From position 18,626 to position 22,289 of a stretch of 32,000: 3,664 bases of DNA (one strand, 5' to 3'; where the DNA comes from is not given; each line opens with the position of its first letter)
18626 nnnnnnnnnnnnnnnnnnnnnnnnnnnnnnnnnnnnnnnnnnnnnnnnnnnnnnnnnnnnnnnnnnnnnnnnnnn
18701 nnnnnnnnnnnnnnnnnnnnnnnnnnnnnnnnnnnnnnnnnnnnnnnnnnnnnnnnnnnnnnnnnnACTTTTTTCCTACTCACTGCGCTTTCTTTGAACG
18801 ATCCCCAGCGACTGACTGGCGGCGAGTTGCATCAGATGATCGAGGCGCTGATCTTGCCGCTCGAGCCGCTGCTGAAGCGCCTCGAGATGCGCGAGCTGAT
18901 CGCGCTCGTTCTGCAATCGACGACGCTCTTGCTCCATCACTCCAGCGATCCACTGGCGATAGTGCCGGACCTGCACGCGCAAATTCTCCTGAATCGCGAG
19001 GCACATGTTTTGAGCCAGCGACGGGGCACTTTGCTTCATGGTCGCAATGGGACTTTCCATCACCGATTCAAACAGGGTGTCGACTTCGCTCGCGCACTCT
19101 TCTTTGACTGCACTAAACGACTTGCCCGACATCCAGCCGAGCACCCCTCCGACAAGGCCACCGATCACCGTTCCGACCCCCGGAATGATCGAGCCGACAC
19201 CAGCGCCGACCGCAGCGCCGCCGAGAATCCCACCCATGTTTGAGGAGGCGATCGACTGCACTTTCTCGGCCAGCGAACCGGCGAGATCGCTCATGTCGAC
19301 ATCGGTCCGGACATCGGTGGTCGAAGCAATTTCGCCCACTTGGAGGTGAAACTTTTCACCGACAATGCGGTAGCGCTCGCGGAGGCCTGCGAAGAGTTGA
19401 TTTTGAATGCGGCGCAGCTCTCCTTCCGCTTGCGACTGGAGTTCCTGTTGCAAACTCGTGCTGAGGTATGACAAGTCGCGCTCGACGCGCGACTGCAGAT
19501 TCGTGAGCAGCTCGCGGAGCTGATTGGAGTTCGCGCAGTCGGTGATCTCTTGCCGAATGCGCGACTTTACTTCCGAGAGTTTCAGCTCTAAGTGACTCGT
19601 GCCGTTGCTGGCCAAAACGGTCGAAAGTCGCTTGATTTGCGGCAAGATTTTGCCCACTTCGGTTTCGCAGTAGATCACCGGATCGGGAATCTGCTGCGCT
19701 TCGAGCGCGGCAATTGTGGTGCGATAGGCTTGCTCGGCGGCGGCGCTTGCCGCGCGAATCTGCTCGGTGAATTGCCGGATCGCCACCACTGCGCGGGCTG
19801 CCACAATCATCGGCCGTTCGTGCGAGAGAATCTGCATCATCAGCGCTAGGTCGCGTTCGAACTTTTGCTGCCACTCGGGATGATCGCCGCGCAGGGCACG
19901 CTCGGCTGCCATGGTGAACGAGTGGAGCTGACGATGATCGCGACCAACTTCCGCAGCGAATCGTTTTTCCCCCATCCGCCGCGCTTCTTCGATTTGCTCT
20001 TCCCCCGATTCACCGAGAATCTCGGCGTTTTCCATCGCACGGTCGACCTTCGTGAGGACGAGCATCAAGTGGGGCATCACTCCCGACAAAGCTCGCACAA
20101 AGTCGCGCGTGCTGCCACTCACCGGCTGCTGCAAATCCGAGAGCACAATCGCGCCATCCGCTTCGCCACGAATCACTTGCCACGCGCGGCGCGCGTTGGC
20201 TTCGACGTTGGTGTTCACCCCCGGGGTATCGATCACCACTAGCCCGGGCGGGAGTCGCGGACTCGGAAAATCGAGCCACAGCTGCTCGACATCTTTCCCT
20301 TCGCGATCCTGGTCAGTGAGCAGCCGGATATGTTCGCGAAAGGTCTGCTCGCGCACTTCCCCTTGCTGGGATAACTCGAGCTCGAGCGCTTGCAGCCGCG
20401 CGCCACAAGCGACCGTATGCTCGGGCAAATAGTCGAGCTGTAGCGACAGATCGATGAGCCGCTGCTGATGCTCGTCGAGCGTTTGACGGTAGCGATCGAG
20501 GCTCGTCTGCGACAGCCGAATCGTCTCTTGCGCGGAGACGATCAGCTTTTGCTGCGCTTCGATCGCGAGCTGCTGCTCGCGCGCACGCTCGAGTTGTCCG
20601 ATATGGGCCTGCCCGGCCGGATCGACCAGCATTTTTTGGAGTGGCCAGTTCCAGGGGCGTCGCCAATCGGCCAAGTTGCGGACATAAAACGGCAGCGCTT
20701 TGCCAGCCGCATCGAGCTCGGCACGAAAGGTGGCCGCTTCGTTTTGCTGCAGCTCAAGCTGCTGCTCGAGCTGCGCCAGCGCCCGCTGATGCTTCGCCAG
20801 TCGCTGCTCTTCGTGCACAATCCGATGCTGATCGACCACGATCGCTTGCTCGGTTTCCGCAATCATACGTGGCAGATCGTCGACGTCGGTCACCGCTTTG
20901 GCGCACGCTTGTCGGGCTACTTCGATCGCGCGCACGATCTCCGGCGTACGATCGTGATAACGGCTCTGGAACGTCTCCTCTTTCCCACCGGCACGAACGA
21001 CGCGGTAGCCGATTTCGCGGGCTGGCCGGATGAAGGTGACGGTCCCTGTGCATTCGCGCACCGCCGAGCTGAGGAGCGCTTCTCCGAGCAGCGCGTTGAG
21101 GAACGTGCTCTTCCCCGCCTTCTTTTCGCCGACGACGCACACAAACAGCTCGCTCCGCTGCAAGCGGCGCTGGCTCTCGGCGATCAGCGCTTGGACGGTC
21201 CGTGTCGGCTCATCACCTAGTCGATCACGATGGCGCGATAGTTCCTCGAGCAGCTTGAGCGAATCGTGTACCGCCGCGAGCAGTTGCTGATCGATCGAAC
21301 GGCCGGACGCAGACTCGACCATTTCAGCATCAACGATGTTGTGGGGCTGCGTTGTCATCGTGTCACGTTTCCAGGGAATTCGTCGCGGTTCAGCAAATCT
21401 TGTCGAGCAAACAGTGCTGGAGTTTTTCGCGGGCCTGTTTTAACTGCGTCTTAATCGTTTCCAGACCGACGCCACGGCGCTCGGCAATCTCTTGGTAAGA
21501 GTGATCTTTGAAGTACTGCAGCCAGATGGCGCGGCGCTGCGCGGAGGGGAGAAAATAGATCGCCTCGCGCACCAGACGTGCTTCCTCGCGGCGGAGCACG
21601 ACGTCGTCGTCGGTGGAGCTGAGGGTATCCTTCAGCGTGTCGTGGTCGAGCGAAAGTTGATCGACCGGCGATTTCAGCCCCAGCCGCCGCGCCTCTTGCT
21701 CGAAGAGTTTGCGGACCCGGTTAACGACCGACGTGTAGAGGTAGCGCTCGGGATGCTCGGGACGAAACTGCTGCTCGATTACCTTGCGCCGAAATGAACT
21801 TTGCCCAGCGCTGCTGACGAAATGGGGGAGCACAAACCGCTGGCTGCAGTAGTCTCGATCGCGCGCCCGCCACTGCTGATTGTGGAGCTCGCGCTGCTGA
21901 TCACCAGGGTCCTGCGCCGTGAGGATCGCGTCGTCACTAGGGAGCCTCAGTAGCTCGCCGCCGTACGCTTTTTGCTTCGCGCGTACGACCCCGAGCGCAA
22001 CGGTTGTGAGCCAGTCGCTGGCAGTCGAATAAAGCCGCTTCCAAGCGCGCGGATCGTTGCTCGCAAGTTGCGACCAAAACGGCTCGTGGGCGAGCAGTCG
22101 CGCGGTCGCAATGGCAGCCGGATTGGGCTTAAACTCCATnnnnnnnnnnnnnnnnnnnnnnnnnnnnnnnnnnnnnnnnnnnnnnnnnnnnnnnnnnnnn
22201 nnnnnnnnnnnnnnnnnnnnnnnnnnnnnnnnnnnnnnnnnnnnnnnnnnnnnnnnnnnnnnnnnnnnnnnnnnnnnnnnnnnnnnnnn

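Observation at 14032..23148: Sigma-factor-headed cluster: two dynamin-like GTPases bracketing an M48 metalloprotease and a dynamin-like pseudo-GTPase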

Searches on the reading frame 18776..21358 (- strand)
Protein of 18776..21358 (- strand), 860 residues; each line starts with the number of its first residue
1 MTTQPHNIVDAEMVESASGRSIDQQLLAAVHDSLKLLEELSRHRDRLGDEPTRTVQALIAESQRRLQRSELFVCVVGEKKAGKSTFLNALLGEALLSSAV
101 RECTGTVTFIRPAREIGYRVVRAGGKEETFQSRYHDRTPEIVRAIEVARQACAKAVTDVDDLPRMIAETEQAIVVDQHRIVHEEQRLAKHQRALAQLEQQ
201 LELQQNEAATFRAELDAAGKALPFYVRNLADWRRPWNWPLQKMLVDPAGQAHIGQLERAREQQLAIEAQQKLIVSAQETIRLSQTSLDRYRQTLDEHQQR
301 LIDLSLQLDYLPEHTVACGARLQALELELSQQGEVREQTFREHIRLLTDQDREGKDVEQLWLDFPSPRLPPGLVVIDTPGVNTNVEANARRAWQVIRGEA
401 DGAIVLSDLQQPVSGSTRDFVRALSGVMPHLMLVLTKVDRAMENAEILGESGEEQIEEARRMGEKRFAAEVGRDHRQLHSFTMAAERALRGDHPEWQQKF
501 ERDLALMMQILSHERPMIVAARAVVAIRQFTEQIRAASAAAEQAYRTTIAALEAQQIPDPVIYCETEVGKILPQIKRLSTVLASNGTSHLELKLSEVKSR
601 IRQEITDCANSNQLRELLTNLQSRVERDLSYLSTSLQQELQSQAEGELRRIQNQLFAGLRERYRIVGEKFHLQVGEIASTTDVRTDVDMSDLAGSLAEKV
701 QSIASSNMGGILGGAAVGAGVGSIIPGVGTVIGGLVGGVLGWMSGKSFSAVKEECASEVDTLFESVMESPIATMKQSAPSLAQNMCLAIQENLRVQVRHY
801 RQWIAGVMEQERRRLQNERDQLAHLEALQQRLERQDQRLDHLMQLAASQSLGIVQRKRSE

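Call 3: search_protein_families(library=pfam, proteins=[window:18776-21358:-], max_evalue=0.1)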
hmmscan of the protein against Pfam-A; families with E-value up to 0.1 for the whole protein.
window:18776-21358:- (860 aa): 14 families
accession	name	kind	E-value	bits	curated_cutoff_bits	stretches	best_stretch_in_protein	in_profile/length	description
PF00350.29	Dynamin_N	-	4.1e-16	59.9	27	1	73-436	1-166/168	Dynamin family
PF01926.29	MMR_HSR1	-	1.7e-07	31.8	21.9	1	73-111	2-40/113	50S ribosome-binding GTPase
PF00009.33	GTP_EFTU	-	1.3e-05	25.4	26.5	1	373-474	71-157/188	Elongation factor Tu GTP binding domain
PF21724.2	DUF6861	-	0.00049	20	28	1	685-745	21-81/194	Family of unknown function (DUF6861)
PF03193.22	RsgA_GTPase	-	0.0011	19.3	30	0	71-96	107-133/174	RsgA GTPase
PF13488.11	Gly-zipper_Omp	-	0.0012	19.1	25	1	710-748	2-42/46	Glycine zipper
PF20721.2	C19orf12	-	0.0038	17.5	30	1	701-777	37-113/163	C19orf12-like protein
PF07957.16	DUF3294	-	0.0044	17.2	20.6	1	567-654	11-96/213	Protein of unknown function (DUF3294)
PF13441.11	Gly-zipper_YMGG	-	0.012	15.8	28.9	1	708-746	4-44/45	YMGG-like Gly-zipper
PF02421.24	FeoB_N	-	0.012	15.6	27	0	73-93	3-23/156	Ferrous iron transport protein B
PF05049.19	IIGP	-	0.021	14.4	24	1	54-90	19-55/375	Interferon-inducible GTPase (IIGP)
PF05023.20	Phytochelatin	-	0.045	13.4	24.9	0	189-299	29-135/210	Phytochelatin synthase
PF02382.20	RTX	-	0.059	13.4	26.8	0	703-760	82-139/311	N-terminal domain in RTX protein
PF00735.24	Septin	-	0.089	12.5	26.2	0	70-98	4-32/280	Septin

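Call 4: search_protein_families(library=padloc, proteins=[window:18776-21358:-], max_evalue=0.1)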
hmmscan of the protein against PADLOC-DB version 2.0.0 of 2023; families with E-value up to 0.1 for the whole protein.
window:18776-21358:- (860 aa): 5 families
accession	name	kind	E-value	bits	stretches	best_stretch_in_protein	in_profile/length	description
PDLC03841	LeoBC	-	4.7e-13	47.1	1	525-844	311-592/601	-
PDLC03842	LeoB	-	6.1e-09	33.3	1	570-832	306-560/568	-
PDLC03839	LeoA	-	1.5e-07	28.9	2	372-655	104-380/559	-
PDLC04140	mad8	-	0.00028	18.5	1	72-246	29-151/314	mads_8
PDLC01327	Cas8b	-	0.048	12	0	592-628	73-109/140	CAS-I-B; effector_LS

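Call 5: search_protein_families(library=ncbifam, proteins=[window:18776-21358:-], max_evalue=0.1)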
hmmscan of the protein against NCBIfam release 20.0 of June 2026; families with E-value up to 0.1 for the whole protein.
window:18776-21358:- (860 aa): 14 families
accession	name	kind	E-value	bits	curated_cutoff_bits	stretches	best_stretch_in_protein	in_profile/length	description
NF000908.1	PRK00089.1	equivalog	5.7e-09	35.7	237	2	72-95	5-28/291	GTPase Era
TIGR03594.1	GTPase_EngA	equivalog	5.6e-08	32.2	306.7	1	60-94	165-199/432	ribosome biogenesis GTPase Der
TIGR00231.1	small_GTP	domain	1.1e-05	25.3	42.5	1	70-102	3-35/164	GTP-binding protein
NF052648.1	DynmDynABac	equivalog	0.0004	18.3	1600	1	29-109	571-649/1187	dynamin GTPase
TIGR03598.1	GTPase_YsxC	equivalog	0.0011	18.6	124.45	0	68-96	16-44/186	ribosome biogenesis GTP-binding protein YihA/YsxC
TIGR03918.1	GTP_HydF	equivalog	0.0011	17.8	325.55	0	71-108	8-43/392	[FeFe] hydrogenase H-cluster maturation GTPase HydF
NF053611.1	YiaD_Gzip_OmpA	equivalog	0.0035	17.1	175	1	705-759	23-82/206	YiaD family glycine zipper/OmpA-like lipoprotein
TIGR00436.1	era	equivalog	0.0035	16.8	116.25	1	72-97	2-28/270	GTPase Era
NF053612.1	anchor_PA1041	equivalog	0.0045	17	250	0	705-744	36-74/236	PA1041 family peptidoglycan-binding anchor lipoprotein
NF047368.1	collar_FlbB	equivalog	0.012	15.5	110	1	168-222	50-104/193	periplasmic-type flagellar collar protein FlbB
TIGR03411.1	urea_trans_UrtD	equivalog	0.02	14.5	304.1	0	787-841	92-146/242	urea ABC transporter ATP-binding protein UrtD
NF003006.0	PRK03817.1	equivalog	0.041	12.9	443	0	110-197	174-256/352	galactokinase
NF041499.3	MobP3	subfamily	0.062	12.9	150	0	531-653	193-313/315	MobP3 family relaxase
TIGR03596.1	GTPase_YlqF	equivalog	0.064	12.6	208.2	0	61-99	109-147/276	ribosome biogenesis GTPase YlqF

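Call 83: search_solved_structures(query=A4, max_evalue=0.001)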
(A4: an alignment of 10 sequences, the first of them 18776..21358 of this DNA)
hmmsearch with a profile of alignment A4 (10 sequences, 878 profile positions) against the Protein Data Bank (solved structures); distinct sequences matched with E-value up to 0.001: 5.
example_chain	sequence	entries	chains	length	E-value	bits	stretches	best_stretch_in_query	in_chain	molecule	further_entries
2j68_A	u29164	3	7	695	4.7e-15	58.3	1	12-120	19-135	BACTERIAL DYNAMIN-LIKE PROTEIN | DYNAMIN FAMILY PROTEIN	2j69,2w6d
6j72_A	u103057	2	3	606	2.8e-11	45.8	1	371-458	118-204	Isoniazid inducible gene protein IniA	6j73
5owv_C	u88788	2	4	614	3e-09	39.1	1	56-114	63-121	GTP-binding protein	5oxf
7c3k_A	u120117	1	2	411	0.00063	21.5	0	51-79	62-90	Immunity-related GTPase family member b10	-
8jqy_A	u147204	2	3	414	0.00063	21.5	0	51-79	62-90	Immunity-related GTPase family member b10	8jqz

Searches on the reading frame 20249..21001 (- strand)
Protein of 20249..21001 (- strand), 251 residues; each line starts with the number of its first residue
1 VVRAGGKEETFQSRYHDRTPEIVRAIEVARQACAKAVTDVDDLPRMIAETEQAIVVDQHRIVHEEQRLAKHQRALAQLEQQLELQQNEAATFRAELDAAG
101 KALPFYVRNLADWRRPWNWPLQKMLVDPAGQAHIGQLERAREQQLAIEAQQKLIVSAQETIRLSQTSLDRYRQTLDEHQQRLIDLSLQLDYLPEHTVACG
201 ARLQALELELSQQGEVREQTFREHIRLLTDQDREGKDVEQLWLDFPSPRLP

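Call 72: search_protein_families(library=pfam, proteins=[window:20249-21001:-], max_evalue=1)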
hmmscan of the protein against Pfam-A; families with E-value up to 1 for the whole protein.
window:20249-21001:- (251 aa): 8 families
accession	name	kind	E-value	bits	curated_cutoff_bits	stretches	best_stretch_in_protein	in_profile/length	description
PF05023.20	Phytochelatin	-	0.0015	18.2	24.9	1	70-180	29-135/210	Phytochelatin synthase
PF19220.6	Rod_CreS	-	0.0073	15.8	100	1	35-99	143-211/359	Crescentin, rod domain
PF04859.17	DUF641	-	0.035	14.9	27.6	0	60-99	78-117/127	Plant protein of unknown function (DUF641)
PF09969.14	DUF2203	-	0.13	13.4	24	0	166-247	34-88/122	Uncharacterized conserved protein (DUF2203)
PF08614.16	ATG16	-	0.32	11.6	33.7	0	140-228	67-153/200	Autophagy protein 16 (ATG16)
PF12795.12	MscS_porin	-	0.44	10.6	34.4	1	59-103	85-129/238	Mechanosensitive ion channel porin domain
PF16566.10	CREPT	-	0.67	10.5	29.3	0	24-81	55-112/147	Cell-cycle alteration and expression-elevated protein in tumour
PF13166.12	AAA_13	-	0.78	8.8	36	1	29-101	400-472/713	AAA domain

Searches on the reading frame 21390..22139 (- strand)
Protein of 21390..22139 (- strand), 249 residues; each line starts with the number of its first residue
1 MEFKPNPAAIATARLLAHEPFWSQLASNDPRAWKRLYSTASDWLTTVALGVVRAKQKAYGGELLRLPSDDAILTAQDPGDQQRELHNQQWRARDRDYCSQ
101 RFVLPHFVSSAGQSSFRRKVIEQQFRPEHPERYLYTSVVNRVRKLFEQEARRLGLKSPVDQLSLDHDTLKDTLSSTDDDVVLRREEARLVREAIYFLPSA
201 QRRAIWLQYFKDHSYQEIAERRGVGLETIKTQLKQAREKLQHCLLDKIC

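Call 3: search_protein_families(library=pfam, proteins=[window:21390-22139:-], max_evalue=0.1)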
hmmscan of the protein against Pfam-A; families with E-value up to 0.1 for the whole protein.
window:21390-22139:- (249 aa): 7 families
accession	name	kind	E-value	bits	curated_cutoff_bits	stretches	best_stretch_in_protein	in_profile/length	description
PF08281.18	Sigma70_r4_2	-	8.1e-12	45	25.7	1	190-240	4-54/54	Sigma-70, region 4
PF04545.22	Sigma70_r4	-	5.8e-09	35.8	24.1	1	197-242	5-50/50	Sigma-70, region 4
PF07638.17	Sigma70_ECF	-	2.8e-06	27.8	21.1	1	115-242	56-181/185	ECF sigma factor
PF04297.20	UPF0122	-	0.006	17.3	22.7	1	197-241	18-62/101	Putative helix-turn-helix protein, YlxM / p13 like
PF06530.18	Phage_antitermQ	-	0.046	14.1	26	1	199-244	65-110/118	Phage antitermination protein Q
PF02001.22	DUF134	-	0.072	14.1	27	0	202-246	40-84/98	Protein of unknown function DUF134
PF20543.3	CowN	-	0.091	13.8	27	0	115-152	44-80/94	N2-fixation sustaining protein CowN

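Call 4: search_protein_families(library=padloc, proteins=[window:21390-22139:-], max_evalue=0.1)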
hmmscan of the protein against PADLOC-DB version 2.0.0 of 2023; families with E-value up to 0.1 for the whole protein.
window:21390-22139:- (249 aa): 0 families

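Call 5: search_protein_families(library=ncbifam, proteins=[window:21390-22139:-], max_evalue=0.1)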
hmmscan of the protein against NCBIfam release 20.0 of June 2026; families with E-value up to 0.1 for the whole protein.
window:21390-22139:- (249 aa): 81 families (the best 25 are shown)
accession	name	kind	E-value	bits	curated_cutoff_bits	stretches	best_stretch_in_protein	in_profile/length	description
TIGR02985.1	Sig70_bacteroi1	subfamily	9.3e-15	55.2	126.4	1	127-242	49-160/162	RNA polymerase sigma-70 factor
TIGR02937.1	sigma70-ECF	superfamily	6.3e-13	48.7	42.9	1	123-244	44-165/165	sigma-70 family RNA polymerase sigma factor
NF007228.0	PRK09646.1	subfamily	6e-12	45.6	226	1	179-244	125-190/194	ECF RNA polymerase sigma factor SigK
NF009172.0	PRK12519.1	subfamily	1.1e-10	41.3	222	1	181-247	126-192/194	RNA polymerase sigma factor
NF006930.0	PRK09415.1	subfamily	1.7e-10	41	198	1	168-244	100-175/179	RNA polymerase factor sigma C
NF058625.1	sigma_PG0214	equivalog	7.9e-10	38.7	130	1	163-245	80-162/170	GFO_1088 family ECF-type sigma factor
TIGR02983.1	SigE-fam_strep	subfamily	1.1e-09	38.4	141.55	1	167-243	84-157/162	SigE family RNA polymerase sigma factor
NF004113.0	PRK05602.1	equivalog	1.5e-09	37.8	208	1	171-245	129-202/211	RNA polymerase sigma factor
NF007223.0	PRK09641.1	equivalog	1.8e-09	37.7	209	1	168-244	109-184/187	RNA polymerase sigma factor SigW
TIGR02950.1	SigM_subfam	subfamily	2.7e-09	37.1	147.95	1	170-243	85-157/159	RNA polymerase sigma factor, SigM family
NF009166.1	PRK12513.1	equivalog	6.2e-09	35.8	206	1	135-244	78-186/193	RNA polymerase sigma factor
NF009167.0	PRK12514.1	equivalog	7.7e-09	35.7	265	1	168-244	103-178/180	RNA polymerase sigma factor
NF009174.0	PRK12522.1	equivalog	4e-08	33.4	217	1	175-244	98-167/175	RNA polymerase sigma factor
TIGR02948.1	SigW_bacill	equivalog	4.4e-08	33.4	243.1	1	176-244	116-184/187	RNA polymerase sigma factor SigW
NF009185.0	PRK12533.1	equivalog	1.2e-07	31.6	248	1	164-245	111-194/231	RNA polymerase sigma factor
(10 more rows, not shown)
